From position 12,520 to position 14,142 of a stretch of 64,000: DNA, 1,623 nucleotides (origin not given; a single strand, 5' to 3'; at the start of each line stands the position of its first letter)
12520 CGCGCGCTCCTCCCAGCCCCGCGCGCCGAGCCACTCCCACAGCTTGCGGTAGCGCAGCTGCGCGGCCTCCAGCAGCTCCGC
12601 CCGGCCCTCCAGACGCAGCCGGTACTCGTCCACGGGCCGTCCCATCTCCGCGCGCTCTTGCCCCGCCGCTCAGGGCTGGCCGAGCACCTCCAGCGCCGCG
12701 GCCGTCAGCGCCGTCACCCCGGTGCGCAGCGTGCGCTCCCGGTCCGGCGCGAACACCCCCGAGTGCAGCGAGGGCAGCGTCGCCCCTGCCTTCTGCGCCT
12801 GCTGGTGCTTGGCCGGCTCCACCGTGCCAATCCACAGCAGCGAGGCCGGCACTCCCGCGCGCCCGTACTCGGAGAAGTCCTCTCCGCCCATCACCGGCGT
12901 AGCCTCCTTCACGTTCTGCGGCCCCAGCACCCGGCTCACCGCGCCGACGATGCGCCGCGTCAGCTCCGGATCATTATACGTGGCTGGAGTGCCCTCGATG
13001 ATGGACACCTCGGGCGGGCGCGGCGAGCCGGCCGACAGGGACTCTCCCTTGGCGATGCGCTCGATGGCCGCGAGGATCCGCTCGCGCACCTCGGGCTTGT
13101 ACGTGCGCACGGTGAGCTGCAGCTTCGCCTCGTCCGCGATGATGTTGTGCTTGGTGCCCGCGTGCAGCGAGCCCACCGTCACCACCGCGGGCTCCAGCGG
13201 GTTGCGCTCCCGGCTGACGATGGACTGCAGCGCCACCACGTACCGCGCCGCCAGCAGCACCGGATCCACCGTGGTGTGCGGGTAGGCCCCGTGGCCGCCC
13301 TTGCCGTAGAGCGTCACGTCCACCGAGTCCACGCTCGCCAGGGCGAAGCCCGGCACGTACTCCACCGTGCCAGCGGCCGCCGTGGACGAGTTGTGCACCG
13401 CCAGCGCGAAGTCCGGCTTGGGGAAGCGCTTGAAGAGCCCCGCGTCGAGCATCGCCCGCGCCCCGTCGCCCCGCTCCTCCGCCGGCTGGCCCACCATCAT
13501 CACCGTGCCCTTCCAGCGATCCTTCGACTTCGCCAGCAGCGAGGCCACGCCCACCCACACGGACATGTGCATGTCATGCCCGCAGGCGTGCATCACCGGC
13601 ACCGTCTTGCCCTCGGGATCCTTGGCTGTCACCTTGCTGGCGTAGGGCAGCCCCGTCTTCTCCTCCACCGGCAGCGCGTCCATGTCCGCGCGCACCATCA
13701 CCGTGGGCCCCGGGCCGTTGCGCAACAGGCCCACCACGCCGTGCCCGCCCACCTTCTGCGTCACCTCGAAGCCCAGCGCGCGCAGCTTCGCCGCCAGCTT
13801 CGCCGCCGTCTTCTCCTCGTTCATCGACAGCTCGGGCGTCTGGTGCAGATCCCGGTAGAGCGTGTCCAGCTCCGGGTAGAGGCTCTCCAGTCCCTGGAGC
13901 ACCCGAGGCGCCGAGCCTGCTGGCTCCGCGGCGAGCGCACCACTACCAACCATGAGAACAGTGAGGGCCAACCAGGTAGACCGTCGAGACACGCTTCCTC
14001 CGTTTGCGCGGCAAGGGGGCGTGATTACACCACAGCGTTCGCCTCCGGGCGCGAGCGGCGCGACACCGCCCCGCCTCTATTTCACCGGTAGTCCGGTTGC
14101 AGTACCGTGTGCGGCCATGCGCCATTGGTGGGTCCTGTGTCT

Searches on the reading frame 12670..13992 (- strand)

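Call 76: search_protein_families(library=pfam, proteins=[window:12670-13992:-], max_evalue=0.00001)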
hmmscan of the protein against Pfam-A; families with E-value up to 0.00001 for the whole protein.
window:12670-13992:- (440 aa): 2 families
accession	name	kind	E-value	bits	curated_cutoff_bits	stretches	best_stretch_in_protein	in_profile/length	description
PF01546.33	Peptidase_M20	-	1.1e-34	120.7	24.6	1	99-397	1-183/206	Peptidase family M20/M25/M40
PF07687.19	M20_dimer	-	1.2e-15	57.8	21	1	223-317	8-102/107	Peptidase dimerisation domain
